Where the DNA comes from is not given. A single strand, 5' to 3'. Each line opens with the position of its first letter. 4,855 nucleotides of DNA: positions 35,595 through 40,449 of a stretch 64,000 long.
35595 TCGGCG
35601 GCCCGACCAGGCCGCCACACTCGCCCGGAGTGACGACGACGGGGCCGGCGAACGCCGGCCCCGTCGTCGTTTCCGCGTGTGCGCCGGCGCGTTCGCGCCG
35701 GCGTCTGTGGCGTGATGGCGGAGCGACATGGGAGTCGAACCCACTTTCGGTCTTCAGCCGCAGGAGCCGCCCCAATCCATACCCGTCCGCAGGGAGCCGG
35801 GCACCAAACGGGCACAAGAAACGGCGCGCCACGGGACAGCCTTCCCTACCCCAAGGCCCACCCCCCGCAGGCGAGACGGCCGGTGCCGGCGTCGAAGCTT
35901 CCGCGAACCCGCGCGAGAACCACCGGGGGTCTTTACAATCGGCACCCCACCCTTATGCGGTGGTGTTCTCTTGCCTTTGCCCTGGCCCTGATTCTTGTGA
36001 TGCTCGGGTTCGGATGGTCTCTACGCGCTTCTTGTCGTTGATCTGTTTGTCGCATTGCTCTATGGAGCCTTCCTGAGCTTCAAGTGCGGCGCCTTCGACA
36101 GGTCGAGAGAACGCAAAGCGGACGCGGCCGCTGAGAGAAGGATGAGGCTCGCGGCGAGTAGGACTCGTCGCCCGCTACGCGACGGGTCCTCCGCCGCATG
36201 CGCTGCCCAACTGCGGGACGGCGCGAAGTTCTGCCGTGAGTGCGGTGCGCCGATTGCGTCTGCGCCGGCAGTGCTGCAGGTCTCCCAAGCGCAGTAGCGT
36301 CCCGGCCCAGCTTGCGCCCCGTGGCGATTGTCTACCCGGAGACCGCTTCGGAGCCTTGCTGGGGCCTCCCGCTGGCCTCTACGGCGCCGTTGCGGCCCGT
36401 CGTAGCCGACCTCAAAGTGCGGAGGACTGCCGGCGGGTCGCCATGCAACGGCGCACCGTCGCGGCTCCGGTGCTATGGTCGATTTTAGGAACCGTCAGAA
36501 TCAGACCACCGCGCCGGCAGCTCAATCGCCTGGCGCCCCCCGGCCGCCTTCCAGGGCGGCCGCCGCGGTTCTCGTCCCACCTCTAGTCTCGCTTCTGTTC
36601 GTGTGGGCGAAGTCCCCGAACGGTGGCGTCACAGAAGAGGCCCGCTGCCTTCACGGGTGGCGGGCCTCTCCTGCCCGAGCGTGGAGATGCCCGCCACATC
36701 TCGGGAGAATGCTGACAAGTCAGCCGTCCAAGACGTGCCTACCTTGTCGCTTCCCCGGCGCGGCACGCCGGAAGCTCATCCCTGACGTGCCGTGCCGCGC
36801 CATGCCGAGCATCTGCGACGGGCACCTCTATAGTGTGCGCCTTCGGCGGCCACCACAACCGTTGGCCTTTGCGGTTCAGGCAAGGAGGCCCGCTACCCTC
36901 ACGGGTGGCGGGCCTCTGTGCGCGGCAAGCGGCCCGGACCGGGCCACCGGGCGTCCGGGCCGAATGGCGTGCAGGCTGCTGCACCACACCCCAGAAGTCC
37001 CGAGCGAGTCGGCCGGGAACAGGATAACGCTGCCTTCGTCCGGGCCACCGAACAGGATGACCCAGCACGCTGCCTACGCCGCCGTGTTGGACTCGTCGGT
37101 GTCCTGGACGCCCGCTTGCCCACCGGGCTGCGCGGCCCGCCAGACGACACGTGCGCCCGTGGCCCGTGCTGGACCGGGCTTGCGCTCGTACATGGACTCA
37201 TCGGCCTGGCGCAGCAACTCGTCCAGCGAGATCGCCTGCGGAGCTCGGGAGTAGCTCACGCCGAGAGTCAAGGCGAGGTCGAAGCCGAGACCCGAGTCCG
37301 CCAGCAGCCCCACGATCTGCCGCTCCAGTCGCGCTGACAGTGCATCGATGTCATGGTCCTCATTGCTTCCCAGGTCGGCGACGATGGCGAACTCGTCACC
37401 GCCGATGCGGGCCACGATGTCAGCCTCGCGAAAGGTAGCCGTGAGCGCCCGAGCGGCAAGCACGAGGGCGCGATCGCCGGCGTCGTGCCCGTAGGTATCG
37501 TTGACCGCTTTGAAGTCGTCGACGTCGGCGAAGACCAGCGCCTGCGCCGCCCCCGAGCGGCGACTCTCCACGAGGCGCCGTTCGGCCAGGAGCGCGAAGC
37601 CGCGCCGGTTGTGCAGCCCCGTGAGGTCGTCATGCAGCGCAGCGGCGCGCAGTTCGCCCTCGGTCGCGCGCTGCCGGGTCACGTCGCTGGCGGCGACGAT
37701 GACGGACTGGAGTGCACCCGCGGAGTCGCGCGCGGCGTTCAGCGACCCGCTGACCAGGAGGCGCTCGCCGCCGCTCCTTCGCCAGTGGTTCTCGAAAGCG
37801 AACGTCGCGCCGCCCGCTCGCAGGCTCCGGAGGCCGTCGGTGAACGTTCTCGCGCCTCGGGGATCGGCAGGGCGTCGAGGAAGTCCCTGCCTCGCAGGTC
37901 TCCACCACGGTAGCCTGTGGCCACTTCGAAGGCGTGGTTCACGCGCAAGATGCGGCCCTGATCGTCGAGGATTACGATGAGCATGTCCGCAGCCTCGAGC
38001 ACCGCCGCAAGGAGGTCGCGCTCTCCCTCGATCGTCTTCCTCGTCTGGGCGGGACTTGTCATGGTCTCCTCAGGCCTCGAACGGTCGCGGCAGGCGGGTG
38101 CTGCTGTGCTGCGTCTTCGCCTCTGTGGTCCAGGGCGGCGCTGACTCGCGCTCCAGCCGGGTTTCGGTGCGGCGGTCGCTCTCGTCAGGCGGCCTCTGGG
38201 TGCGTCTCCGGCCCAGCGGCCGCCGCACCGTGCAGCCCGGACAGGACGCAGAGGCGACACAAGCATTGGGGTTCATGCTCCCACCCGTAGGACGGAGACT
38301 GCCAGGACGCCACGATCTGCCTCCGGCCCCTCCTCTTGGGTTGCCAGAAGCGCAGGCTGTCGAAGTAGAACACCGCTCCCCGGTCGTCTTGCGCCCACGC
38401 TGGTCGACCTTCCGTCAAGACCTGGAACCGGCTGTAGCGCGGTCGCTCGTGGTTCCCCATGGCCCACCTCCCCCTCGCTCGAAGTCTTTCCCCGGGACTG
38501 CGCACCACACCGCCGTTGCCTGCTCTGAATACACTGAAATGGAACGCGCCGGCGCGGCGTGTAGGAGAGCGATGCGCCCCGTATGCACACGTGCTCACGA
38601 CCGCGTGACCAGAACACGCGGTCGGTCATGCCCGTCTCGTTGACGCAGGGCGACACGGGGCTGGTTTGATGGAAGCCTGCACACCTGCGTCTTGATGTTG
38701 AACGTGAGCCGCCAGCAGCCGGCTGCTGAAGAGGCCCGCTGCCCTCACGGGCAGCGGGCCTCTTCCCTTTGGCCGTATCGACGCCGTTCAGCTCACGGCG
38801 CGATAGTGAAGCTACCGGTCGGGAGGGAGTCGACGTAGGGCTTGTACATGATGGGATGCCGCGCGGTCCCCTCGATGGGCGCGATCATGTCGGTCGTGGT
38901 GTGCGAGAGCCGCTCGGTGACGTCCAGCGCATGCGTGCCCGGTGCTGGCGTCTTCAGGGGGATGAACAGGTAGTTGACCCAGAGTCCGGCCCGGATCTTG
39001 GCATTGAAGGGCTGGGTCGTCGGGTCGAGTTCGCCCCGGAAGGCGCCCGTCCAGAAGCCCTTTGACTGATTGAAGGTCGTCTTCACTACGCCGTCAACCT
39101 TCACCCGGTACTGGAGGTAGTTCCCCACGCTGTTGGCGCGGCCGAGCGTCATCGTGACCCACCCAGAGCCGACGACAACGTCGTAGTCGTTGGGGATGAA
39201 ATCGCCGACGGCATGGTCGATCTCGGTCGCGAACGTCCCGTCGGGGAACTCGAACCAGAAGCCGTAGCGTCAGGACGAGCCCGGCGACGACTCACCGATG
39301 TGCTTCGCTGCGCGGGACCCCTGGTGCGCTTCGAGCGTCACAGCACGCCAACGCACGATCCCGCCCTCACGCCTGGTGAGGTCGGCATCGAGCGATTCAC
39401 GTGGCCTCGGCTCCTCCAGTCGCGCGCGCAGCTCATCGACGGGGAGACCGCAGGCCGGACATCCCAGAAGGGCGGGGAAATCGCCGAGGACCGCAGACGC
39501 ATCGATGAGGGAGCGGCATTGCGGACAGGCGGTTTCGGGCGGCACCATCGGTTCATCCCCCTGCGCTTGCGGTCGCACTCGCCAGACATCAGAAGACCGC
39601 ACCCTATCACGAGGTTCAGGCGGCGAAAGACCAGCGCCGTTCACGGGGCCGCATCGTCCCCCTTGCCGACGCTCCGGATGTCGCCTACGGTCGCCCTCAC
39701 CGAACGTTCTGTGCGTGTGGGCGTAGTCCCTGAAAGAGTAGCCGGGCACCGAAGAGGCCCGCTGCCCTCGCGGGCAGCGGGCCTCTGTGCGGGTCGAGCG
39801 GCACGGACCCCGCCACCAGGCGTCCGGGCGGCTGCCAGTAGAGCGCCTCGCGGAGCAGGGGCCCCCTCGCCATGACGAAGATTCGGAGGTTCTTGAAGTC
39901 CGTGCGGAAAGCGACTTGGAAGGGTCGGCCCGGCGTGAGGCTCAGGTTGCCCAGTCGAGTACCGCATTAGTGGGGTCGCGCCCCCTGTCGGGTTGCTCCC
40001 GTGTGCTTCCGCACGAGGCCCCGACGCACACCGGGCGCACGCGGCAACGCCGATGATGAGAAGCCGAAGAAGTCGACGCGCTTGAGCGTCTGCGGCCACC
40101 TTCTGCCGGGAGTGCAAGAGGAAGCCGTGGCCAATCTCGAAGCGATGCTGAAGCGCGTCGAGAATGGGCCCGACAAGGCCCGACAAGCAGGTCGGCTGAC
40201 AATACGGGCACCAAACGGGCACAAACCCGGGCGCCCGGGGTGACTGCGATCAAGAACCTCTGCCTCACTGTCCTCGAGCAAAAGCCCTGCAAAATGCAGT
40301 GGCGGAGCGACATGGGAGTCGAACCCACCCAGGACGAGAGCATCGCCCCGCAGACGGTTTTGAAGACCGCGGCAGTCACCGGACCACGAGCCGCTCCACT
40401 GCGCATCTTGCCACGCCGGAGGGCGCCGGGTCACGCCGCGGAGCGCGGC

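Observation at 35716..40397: tRNA-Sec (selC) with an exact 29-nt copy of its 3' end 4.6 kb away: footprint of a selC-integrated island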

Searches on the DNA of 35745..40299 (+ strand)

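Call 83: search_dna_similar(query=window:35745-40299:+, collection=phages, mode=distant, max_rows=8)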
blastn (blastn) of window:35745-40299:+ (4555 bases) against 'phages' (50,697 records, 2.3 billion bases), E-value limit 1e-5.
Records with a match: 1; places in all: 1; records where one place covers at least 80% of the query: 0.
Best place of each record, by identity: 60-80% 1.
By first word of the organism name: Bacteriophage 1.
By host as written in the record: - 1.
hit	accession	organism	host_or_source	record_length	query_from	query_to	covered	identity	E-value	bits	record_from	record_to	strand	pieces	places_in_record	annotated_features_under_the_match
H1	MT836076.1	Bacteriophage sp.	human fecal samples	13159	1639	1890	6%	70.9%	3e-16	96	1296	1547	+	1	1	record has no annotation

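Call 84: search_dna_similar(query=window:35745-40299:+, collection=plasmids, mode=distant, max_rows=8)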
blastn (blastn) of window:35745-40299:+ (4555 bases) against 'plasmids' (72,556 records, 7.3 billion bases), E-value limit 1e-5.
Records with a match: 148; places in all: 148; records where one place covers at least 80% of the query: 0.
Best place of each record, by identity: 90-95% 1; 80-90% 13; 60-80% 134.
By first word of the organism name: Ralstonia 114; Azospirillum 6; Streptomyces 4; Sinorhizobium 4; Halomonas 3; Shinella 2; Methylobacterium 2; Burkholderia 2; Cupriavidus 1; Gemmatirosa 1; and 9 more.
By predicted mobility (MOB-suite, as given by PLSDB): mobilizable 99; non-mobilizable 43; conjugative 6.
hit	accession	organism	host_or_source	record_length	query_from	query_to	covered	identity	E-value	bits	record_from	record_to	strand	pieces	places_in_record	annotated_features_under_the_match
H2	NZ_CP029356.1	Azospirillum thermophilum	cell culture,hot spring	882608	1642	1948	7%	68.0%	1e-12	84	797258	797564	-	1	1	sensor domain-containing diguanylate cyclase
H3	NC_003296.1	Ralstonia pseudosolanacearum GMI1000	-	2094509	1642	1887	5%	69.5%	7e-10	75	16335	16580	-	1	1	none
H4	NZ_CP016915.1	Ralstonia pseudosolanacearum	Tobacco,tissu sample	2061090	1642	1887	5%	69.5%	7e-10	75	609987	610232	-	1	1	none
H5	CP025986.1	Ralstonia solanacearum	Cucurbita maxima,culture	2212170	1642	1887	5%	69.5%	7e-10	75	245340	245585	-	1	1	diguanylate cyclase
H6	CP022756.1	Ralstonia solanacearum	Solanum tuberosum,single cell,Potato ...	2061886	1642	1887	5%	69.5%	7e-10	75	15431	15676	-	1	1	diguanylate cyclase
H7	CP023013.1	Ralstonia solanacearum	Solanum tuberosum,single cell,Potato ...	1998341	1642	1887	5%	69.5%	7e-10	75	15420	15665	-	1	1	none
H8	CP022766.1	Ralstonia solanacearum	Solanum tuberosum,single cell,Potato ...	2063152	1642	1887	5%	69.5%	7e-10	75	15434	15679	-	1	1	diguanylate cyclase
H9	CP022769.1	Ralstonia solanacearum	Solanum tuberosum,single cell,Potato ...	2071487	1642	1887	5%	69.5%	7e-10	75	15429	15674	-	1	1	diguanylate cyclase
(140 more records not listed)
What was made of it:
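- Tried and rejected: Only generic similarity in the GGDEF gene region (calls 83, 84).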

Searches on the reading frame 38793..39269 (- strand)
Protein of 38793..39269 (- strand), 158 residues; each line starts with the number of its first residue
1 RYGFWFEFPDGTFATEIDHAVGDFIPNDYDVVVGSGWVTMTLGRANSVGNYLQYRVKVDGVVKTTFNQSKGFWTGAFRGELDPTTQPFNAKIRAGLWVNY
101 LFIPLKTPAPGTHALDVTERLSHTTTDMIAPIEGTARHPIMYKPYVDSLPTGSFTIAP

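Call 31: find_homologous_proteins(query=window:38793-39269:-)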
Query window:38793-39269:- (158 aa): 7 proteins with E <= 0.001 among 54 candidates.
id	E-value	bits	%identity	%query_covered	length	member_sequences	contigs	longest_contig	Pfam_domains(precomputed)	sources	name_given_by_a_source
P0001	1.1e-88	313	87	99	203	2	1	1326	-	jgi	-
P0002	7.8e-82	291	80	98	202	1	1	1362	-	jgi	jgi:hypothetical protein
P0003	1.5e-80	287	84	99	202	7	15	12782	-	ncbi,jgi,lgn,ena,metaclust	jgi:hypothetical protein|metaclust:\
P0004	7.6e-78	278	79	99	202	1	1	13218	-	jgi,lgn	jgi:hypothetical protein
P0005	1.4e-75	271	76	99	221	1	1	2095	-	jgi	jgi:hypothetical protein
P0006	8.3e-75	268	100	75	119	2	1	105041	-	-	-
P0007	2.6e-69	250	72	97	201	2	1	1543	-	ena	-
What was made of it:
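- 38793..39265 (-): 5'-truncated copy of a 202-aa hypothetical-protein family, lacking about 45 codons and the promoter. Homologs are 201-221 aa and 72-87% identical (call 31).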

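Call 32: find_encoding_contigs(protein=P0003, flank=10000, max_places=6)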
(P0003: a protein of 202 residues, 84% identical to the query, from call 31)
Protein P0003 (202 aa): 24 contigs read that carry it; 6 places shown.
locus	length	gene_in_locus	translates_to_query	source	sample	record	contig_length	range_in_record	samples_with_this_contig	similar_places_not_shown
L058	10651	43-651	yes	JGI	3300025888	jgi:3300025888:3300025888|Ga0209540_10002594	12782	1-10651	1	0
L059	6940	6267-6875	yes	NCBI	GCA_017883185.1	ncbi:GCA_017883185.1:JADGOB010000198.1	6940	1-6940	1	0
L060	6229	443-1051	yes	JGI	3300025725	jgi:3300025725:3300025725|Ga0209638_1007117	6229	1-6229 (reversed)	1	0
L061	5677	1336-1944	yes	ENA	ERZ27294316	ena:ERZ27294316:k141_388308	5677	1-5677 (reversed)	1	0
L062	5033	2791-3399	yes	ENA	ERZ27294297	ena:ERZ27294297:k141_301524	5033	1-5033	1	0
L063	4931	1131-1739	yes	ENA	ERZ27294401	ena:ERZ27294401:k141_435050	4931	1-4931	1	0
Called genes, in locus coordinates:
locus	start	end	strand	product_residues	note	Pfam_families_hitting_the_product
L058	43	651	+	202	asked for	-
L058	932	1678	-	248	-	PF00583:Acetyltransf_1, PF13673:Acetyltransf_10 (weak), PF13508:Acetyltransf_7 (weak)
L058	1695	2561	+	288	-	-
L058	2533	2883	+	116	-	PF01740:STAS, PF13466:STAS_2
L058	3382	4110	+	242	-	PF00072:Response_reg, PF00486:Trans_reg_C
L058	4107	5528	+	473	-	PF00672:HAMP, PF00512:HisKA, PF13581:HATPase_c_2 (faint), PF02518:HATPase_c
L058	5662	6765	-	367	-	PF05598:DUF772, PF01609:DDE_Tnp_1, PF13751:DDE_Tnp_1_6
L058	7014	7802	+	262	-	PF14022:DUF4238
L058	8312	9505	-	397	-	PF12704:MacB_PCD, PF02687:FtsX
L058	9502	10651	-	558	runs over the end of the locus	-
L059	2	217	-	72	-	?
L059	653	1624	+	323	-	PF08240:ADH_N, PF00107:ADH_zinc_N, PF13602:ADH_zinc_N_2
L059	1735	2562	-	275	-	PF14333:DUF4389, PF10708:DUF2510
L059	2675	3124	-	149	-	PF19851:DUF6326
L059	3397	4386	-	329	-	PF08240:ADH_N, PF00107:ADH_zinc_N, PF13602:ADH_zinc_N_2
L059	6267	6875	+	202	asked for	-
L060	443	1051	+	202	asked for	-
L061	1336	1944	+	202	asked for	-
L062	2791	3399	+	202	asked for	-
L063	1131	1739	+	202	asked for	-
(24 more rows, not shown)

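Call 33: find_encoding_contigs(protein=P0004, flank=10000, max_places=4)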
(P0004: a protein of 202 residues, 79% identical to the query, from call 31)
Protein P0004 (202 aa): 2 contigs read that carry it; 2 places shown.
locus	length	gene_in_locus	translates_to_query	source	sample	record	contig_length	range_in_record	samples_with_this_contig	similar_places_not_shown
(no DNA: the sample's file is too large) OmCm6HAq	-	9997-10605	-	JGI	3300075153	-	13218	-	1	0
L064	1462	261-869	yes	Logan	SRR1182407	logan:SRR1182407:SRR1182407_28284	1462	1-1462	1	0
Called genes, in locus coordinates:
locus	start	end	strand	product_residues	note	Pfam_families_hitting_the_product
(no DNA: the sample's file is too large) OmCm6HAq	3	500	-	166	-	?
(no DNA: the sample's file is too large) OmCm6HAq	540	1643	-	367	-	PF00135:COesterase, PF20434:BD-FAE, PF07859:Abhydrolase_3, PF12146:Hydrolase_4 (faint)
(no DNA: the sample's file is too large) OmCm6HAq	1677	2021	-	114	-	PF07883:Cupin_2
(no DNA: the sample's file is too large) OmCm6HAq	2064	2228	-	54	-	-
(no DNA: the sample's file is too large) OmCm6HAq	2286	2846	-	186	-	PF01872:RibD_C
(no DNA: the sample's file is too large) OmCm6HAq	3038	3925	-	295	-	-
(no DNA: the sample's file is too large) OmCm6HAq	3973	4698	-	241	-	PF00702:Hydrolase, PF13419:HAD_2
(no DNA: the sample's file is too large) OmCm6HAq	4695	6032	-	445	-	PF01208:URO-D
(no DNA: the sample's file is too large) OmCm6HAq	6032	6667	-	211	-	PF02607:B12-binding_2, PF02310:B12-binding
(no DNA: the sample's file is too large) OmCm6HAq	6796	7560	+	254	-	PF00392:GntR, PF07702:UTRA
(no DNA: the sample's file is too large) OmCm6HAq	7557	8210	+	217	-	PF02607:B12-binding_2, PF02310:B12-binding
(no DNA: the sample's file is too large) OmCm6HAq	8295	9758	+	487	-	PF08448:PAS_4, PF08447:PAS_3 (faint), PF00989:PAS, PF13188:PAS_8 (weak), PF08448:PAS_4, PF13426:PAS_9, PF07730:HisKA_3, PF02518:HATPase_c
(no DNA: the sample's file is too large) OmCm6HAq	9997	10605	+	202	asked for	-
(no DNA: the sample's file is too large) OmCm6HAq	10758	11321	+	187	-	PF07366:SnoaL, PF12680:SnoaL_2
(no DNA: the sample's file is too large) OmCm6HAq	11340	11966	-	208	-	PF00440:TetR_N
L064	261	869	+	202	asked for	-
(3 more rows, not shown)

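Call 80: find_encoding_contigs(protein=P0006, flank=10000, max_places=4)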
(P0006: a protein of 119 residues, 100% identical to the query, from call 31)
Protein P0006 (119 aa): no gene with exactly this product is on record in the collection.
